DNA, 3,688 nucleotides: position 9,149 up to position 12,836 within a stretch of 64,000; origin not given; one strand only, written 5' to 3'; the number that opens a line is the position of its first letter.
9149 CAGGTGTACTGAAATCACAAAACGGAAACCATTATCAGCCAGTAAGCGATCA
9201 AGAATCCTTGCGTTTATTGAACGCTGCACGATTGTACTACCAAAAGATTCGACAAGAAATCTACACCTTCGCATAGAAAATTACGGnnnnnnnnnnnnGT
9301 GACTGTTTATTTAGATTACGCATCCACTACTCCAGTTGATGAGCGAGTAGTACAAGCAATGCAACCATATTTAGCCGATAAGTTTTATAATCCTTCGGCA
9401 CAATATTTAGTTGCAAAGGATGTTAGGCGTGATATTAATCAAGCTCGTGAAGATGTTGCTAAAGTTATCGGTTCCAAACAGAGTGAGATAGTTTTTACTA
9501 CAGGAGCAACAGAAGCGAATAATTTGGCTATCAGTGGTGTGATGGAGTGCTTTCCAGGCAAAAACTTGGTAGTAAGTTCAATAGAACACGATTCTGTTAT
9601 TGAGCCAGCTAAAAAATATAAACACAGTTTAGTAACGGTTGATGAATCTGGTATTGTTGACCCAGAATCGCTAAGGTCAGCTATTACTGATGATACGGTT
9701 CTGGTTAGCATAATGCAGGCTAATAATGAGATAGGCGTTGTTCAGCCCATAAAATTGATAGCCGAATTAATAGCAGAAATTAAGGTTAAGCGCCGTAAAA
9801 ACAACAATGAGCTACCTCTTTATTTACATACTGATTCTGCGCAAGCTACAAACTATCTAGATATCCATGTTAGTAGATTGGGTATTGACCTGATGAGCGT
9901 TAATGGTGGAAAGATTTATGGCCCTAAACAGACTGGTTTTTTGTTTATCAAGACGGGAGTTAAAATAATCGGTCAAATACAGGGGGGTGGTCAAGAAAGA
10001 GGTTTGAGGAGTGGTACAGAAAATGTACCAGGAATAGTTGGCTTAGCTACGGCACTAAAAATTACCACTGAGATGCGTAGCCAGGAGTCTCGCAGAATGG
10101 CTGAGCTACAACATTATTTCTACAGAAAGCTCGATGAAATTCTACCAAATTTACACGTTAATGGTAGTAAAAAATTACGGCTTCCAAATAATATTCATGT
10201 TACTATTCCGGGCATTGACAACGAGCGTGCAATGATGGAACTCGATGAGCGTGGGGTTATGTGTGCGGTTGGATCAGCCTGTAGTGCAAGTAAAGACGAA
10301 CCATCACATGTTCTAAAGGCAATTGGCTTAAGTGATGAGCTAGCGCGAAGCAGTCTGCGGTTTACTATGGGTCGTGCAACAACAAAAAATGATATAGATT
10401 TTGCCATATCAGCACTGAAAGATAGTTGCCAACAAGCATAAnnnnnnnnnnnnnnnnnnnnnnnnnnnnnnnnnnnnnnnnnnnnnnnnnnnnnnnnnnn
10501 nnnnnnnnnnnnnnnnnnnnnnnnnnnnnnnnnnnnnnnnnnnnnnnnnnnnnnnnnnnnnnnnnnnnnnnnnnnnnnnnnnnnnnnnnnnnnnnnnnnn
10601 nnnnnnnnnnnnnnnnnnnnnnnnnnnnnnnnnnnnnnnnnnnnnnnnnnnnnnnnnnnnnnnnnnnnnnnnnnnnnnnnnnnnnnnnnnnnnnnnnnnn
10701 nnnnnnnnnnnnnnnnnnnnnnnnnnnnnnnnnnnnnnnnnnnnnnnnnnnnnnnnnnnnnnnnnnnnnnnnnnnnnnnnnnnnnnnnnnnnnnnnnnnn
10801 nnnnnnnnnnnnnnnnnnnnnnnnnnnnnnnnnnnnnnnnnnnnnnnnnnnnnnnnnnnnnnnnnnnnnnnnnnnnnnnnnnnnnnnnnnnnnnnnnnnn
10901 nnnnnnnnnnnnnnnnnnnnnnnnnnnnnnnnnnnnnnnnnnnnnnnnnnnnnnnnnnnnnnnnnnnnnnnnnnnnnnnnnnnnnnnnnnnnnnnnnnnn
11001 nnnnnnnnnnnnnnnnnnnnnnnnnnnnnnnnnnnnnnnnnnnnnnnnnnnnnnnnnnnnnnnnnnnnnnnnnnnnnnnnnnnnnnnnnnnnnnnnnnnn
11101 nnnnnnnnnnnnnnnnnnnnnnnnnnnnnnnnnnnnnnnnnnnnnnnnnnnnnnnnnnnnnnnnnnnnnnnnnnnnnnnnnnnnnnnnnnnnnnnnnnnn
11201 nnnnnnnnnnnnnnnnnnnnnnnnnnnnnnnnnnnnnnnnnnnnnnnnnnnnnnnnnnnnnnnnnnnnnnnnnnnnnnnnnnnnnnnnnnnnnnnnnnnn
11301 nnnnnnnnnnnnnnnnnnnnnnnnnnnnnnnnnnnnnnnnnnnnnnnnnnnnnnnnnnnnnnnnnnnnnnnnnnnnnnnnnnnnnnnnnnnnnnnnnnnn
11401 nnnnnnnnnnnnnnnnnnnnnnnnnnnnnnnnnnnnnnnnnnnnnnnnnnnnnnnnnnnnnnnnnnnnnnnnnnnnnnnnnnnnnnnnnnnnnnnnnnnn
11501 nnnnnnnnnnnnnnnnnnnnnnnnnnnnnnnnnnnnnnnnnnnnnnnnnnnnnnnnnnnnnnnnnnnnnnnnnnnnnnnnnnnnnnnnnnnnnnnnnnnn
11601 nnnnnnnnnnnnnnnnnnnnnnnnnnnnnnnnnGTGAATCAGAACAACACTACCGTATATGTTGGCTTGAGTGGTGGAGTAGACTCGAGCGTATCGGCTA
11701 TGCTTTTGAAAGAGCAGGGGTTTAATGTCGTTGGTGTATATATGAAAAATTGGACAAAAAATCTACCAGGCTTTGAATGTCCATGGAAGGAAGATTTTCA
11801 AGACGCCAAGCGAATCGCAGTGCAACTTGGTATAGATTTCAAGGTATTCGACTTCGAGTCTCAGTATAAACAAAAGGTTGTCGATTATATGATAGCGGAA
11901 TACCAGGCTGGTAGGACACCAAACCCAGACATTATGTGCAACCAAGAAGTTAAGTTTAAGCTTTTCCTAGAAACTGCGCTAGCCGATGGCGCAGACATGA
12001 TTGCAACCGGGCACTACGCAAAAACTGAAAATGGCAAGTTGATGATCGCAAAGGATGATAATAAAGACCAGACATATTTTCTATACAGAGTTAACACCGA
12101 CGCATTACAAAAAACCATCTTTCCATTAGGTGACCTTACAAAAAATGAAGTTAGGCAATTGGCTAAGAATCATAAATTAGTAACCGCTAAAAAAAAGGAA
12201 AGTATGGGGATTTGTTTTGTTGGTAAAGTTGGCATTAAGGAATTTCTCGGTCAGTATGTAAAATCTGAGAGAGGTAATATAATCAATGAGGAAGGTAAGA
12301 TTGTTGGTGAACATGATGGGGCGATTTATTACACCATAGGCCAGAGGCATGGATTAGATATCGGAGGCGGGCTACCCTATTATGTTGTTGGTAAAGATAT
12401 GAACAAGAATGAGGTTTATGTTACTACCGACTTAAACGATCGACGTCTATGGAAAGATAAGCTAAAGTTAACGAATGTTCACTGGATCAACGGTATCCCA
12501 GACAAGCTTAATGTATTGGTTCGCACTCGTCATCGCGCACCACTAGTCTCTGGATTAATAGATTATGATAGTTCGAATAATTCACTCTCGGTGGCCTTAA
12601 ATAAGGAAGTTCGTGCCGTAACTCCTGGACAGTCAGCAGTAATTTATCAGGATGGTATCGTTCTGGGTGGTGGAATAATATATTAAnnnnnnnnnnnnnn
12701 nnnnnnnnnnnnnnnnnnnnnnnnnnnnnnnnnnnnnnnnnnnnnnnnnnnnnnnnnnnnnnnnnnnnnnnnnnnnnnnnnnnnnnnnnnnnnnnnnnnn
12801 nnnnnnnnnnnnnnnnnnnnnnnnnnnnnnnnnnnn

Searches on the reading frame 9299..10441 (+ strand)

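Call 14: search_protein_families(library=pfam, proteins=[window:9299-10441:+], max_evalue=0.001)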
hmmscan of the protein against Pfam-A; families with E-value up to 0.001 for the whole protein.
window:9299-10441:+ (380 aa): 2 families
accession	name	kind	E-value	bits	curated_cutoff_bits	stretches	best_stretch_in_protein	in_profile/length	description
PF00266.25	Aminotran_5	-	5.8e-64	216.8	21.5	1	3-367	1-369/371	Aminotransferase class-V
PF00155.27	Aminotran_1_2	-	3.3e-07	30.3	19.7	1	46-159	44-173/361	Aminotransferase class I and II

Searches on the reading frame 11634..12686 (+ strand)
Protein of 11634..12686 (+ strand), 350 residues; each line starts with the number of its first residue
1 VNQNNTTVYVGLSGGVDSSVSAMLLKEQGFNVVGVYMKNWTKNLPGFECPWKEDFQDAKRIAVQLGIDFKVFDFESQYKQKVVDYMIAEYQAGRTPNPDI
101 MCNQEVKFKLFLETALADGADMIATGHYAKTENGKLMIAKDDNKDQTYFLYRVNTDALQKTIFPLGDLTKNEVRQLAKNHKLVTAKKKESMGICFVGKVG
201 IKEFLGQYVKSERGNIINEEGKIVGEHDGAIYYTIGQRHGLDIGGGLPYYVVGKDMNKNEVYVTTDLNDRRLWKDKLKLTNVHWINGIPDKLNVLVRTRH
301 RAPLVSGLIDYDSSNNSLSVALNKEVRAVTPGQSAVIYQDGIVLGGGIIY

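Call 14: search_protein_families(library=pfam, proteins=[window:11634-12686:+], max_evalue=0.001)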
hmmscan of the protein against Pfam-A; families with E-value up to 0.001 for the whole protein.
window:11634-12686:+ (350 aa): 6 families
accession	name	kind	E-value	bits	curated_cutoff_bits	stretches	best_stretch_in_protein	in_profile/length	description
PF03054.22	tRNA_Me_trans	-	2.5e-78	262.9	20.6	1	7-198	2-202/202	tRNA methyl transferase HUP domain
PF20259.3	tRNA_Me_trans_M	-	2.3e-22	78.7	27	1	202-264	1-65/66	tRNA methyl transferase PRC-barrel domain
PF20258.4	tRNA_Me_trans_C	-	1.5e-18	67.3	20.6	1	275-349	2-77/77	Aminomethyltransferase beta-barrel domain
PF02540.23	NAD_synthase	-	9.8e-10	38.4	21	1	4-179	17-165/242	NAD synthase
PF02568.20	ThiI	-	0.00014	22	20.5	1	8-76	6-74/197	Thiamine biosynthesis protein (ThiI)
PF24167.1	DUF7411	-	0.00025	21.1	28.7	0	8-89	3-73/194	Family of unknown function (DUF7411)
